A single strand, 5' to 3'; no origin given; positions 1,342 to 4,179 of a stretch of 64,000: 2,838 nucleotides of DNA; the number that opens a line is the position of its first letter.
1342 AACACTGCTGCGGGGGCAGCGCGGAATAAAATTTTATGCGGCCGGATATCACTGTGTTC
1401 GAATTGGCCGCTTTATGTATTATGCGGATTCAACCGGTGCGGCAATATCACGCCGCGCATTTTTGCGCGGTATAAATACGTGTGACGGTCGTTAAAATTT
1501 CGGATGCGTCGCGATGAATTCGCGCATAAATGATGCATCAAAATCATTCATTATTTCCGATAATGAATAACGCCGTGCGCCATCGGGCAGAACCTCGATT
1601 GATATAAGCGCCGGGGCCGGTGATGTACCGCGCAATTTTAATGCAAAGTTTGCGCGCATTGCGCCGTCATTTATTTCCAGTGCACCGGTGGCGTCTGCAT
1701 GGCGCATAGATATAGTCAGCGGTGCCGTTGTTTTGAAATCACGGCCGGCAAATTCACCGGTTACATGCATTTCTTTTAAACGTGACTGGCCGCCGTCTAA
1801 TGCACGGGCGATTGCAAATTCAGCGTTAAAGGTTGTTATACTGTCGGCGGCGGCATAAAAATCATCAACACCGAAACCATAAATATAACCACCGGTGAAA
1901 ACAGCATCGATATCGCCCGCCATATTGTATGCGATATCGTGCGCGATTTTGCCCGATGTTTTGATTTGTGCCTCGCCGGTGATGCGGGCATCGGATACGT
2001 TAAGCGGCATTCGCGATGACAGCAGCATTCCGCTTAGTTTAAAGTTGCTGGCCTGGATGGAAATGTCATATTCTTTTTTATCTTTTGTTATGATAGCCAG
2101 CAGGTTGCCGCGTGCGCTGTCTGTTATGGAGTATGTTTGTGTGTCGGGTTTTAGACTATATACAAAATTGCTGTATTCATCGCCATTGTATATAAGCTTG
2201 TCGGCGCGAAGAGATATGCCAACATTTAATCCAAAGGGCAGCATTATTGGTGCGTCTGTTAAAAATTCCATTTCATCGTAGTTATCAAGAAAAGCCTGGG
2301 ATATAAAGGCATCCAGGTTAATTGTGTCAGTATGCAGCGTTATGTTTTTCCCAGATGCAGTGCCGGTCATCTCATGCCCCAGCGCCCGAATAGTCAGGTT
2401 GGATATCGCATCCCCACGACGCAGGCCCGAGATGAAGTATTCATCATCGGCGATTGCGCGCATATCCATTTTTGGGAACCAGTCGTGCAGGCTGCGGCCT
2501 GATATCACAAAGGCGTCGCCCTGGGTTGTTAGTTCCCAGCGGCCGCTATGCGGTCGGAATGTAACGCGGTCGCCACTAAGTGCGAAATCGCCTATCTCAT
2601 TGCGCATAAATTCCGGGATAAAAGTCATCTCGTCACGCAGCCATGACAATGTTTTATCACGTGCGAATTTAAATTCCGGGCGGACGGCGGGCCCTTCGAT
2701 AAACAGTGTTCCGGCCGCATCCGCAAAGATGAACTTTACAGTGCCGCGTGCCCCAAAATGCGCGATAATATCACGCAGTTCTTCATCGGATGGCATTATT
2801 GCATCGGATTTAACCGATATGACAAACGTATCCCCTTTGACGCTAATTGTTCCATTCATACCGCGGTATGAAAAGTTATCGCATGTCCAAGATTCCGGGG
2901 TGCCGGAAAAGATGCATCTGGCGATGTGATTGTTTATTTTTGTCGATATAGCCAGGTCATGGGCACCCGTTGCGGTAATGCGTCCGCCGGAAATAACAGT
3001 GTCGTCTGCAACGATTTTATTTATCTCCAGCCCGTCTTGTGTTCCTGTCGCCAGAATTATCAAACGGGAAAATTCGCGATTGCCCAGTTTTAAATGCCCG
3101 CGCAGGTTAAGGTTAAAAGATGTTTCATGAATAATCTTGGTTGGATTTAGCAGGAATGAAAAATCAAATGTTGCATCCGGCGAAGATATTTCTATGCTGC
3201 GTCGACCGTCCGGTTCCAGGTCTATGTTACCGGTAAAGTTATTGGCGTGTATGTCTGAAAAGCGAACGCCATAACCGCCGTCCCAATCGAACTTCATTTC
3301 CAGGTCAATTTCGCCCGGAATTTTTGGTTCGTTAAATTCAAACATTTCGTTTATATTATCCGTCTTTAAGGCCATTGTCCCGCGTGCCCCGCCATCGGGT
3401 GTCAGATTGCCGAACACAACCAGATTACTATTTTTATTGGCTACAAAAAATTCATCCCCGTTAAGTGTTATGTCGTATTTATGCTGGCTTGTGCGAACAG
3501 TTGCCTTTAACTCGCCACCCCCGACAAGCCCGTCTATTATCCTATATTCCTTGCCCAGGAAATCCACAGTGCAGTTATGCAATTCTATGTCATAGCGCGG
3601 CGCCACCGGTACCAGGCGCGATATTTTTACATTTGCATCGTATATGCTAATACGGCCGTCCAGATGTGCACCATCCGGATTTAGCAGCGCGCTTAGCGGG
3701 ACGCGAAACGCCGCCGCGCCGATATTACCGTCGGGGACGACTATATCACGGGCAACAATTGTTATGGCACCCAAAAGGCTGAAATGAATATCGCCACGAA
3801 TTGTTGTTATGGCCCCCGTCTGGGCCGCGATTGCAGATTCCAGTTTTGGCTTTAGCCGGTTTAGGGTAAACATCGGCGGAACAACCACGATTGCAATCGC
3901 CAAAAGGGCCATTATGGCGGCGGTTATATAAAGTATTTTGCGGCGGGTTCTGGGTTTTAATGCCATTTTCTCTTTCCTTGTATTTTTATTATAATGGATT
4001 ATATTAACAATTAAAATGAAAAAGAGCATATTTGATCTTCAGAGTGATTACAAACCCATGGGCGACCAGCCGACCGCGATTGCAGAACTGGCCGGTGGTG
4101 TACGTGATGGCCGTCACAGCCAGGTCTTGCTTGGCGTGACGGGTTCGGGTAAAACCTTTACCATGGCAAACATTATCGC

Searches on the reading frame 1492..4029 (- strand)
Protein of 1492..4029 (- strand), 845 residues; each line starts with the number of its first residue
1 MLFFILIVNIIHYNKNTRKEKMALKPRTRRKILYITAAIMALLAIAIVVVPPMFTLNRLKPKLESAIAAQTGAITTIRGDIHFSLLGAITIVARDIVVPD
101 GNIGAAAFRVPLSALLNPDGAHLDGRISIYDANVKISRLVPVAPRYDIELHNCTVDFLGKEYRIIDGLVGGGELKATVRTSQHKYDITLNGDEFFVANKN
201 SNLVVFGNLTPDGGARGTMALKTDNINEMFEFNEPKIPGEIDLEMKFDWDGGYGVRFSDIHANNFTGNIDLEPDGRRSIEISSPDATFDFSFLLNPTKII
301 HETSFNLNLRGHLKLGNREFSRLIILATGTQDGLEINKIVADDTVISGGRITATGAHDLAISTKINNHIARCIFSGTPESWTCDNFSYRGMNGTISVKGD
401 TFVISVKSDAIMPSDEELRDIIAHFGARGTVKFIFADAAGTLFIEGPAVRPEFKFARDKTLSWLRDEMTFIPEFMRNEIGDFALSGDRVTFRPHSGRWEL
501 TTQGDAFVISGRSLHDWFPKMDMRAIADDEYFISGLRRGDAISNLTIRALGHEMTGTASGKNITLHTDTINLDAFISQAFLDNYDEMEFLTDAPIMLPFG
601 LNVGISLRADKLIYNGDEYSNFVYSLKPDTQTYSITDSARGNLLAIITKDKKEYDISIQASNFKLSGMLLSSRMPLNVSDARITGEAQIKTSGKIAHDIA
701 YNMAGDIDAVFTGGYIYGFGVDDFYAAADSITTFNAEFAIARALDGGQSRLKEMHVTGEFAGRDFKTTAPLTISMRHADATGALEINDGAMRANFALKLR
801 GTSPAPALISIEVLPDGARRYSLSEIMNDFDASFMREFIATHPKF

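Call 21: search_protein_families(library=pfam, proteins=[window:1492-4029:-], max_evalue=0.001)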
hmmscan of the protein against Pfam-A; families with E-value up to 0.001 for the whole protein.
window:1492-4029:- (845 aa): 1 family
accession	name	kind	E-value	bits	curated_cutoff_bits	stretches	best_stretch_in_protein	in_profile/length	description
PF05170.20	AsmA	-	6.4e-10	38.9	29.8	1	28-98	3-73/607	AsmA family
